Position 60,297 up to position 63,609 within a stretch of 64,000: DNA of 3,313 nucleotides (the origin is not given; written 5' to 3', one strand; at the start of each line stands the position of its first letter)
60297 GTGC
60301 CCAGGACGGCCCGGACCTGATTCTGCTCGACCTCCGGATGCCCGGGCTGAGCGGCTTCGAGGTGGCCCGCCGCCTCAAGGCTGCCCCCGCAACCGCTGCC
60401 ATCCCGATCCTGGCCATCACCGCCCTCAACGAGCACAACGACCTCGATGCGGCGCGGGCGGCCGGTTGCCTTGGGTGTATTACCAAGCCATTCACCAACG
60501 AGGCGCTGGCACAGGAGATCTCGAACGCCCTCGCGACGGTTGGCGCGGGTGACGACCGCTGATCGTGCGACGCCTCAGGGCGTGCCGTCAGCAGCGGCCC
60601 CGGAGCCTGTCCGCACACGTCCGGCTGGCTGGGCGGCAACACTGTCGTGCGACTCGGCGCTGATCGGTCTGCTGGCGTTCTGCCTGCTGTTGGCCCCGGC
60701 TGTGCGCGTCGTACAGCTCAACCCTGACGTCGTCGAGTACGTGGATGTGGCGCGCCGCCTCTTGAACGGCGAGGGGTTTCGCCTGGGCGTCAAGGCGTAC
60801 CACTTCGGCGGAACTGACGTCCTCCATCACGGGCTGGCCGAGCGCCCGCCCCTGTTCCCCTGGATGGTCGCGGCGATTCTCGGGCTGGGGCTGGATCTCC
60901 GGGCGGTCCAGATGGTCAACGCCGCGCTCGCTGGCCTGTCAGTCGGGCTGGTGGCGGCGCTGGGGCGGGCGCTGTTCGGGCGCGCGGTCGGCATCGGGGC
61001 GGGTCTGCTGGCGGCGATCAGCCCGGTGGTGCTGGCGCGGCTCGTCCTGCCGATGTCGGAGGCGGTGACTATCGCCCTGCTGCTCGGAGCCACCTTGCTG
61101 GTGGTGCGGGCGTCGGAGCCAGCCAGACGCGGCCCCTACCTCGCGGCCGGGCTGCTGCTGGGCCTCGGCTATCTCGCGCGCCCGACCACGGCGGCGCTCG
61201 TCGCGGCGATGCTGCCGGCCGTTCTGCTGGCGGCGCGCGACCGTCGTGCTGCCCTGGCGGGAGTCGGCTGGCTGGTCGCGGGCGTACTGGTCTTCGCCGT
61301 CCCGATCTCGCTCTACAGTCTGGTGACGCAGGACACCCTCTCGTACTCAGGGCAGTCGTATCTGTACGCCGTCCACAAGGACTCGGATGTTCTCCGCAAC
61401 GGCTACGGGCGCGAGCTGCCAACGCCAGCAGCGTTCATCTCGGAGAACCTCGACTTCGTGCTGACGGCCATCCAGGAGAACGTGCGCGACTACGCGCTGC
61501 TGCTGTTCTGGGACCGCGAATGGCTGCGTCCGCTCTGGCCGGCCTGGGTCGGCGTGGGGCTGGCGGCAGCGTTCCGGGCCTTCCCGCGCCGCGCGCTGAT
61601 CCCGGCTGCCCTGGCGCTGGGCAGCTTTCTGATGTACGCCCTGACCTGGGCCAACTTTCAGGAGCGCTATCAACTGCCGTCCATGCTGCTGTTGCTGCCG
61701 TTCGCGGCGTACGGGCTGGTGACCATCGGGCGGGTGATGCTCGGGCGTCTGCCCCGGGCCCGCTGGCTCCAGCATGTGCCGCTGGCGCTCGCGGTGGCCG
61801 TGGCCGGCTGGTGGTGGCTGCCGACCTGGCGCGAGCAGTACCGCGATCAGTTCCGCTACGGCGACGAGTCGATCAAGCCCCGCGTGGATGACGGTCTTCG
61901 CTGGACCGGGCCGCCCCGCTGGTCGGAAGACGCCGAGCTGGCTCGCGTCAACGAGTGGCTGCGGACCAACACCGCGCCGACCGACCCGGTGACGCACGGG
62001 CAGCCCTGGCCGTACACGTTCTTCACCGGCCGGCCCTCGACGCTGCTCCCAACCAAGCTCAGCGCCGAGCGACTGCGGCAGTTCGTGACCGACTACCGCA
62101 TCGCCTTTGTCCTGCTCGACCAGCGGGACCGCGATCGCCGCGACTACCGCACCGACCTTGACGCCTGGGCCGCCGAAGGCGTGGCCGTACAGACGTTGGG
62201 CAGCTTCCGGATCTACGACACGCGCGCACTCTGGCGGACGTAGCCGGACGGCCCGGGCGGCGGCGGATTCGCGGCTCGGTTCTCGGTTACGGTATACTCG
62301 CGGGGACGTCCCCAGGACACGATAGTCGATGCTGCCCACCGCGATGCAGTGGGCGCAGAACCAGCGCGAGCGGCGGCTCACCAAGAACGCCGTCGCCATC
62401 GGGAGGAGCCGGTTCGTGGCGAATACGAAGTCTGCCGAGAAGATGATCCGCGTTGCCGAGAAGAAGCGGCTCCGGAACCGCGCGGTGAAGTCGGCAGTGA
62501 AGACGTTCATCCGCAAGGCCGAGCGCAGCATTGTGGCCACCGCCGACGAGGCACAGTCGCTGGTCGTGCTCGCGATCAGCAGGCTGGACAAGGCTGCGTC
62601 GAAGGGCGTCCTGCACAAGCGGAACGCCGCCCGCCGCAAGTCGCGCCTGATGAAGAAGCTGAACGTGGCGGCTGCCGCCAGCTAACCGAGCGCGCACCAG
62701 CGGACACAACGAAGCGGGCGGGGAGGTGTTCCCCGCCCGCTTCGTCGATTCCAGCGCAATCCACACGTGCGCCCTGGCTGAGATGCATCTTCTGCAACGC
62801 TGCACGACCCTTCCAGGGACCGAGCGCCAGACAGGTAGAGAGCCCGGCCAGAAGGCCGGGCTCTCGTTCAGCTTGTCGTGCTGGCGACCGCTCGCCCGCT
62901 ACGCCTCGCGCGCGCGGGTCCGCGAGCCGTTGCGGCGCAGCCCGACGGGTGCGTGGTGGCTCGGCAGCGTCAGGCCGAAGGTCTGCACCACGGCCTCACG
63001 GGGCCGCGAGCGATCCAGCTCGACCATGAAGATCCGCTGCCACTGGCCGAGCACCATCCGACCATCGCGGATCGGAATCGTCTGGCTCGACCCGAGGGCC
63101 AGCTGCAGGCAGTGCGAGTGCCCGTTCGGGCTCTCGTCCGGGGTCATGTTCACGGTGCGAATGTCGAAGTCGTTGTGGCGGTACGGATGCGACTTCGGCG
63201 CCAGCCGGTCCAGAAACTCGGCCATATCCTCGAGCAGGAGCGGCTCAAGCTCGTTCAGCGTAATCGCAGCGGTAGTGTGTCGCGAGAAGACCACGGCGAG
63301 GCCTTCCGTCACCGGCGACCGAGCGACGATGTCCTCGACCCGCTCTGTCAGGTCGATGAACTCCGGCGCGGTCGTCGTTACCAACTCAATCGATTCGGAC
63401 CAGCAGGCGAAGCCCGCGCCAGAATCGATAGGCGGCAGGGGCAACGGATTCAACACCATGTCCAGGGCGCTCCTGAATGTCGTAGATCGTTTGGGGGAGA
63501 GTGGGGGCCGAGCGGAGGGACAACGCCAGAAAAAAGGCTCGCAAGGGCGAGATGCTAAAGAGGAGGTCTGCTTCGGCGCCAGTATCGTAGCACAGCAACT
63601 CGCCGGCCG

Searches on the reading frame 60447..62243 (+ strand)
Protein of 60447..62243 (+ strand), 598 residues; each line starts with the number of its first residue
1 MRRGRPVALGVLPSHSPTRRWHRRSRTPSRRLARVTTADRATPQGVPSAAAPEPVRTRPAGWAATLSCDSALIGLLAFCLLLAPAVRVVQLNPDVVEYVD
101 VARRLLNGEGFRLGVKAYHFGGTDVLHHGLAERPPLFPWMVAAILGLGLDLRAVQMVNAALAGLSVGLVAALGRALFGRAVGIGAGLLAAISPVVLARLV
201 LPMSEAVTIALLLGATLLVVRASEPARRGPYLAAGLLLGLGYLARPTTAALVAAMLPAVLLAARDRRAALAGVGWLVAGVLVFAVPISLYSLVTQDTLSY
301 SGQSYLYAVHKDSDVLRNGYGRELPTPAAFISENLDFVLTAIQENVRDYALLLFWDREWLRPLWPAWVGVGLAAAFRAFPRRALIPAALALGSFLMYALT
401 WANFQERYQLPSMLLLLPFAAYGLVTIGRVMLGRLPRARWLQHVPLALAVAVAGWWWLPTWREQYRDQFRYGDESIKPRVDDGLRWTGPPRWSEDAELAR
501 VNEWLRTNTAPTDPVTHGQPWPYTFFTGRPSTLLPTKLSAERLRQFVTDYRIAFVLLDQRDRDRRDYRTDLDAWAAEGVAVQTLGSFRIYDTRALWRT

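Call 51: search_protein_families(library=pfam, proteins=[window:60447-62243:+], max_evalue=0.0001)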
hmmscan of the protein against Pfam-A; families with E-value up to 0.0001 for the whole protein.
window:60447-62243:+ (598 aa): 1 family
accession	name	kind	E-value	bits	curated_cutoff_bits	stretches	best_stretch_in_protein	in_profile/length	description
PF13231.12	PMT_2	-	1.2e-14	55.3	26.1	1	133-285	2-153/160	Dolichyl-phosphate-mannose-protein mannosyltransferase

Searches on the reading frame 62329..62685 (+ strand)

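Call 51: search_protein_families(library=pfam, proteins=[window:62329-62685:+], max_evalue=0.0001)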
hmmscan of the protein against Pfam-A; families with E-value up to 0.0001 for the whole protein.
window:62329-62685:+ (118 aa): 1 family
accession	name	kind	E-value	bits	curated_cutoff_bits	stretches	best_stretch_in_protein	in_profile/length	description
PF01649.23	Ribosomal_S20p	-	5.8e-27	94.6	29.5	1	31-112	1-83/83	Ribosomal protein S20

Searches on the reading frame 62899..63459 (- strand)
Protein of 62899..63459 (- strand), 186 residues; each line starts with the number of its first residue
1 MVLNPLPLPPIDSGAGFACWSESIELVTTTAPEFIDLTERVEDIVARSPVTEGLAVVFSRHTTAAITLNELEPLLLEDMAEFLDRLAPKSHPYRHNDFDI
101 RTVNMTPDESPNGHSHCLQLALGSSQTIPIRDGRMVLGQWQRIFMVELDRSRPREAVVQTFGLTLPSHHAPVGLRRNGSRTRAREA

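Call 51: search_protein_families(library=pfam, proteins=[window:62899-63459:-], max_evalue=0.0001)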
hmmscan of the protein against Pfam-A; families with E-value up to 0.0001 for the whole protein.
window:62899-63459:- (186 aa): 1 family
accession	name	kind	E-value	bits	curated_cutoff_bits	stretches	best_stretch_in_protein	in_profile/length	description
PF01894.22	UPF0047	-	6.6e-35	120.2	27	1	36-159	1-116/117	Uncharacterised protein family UPF0047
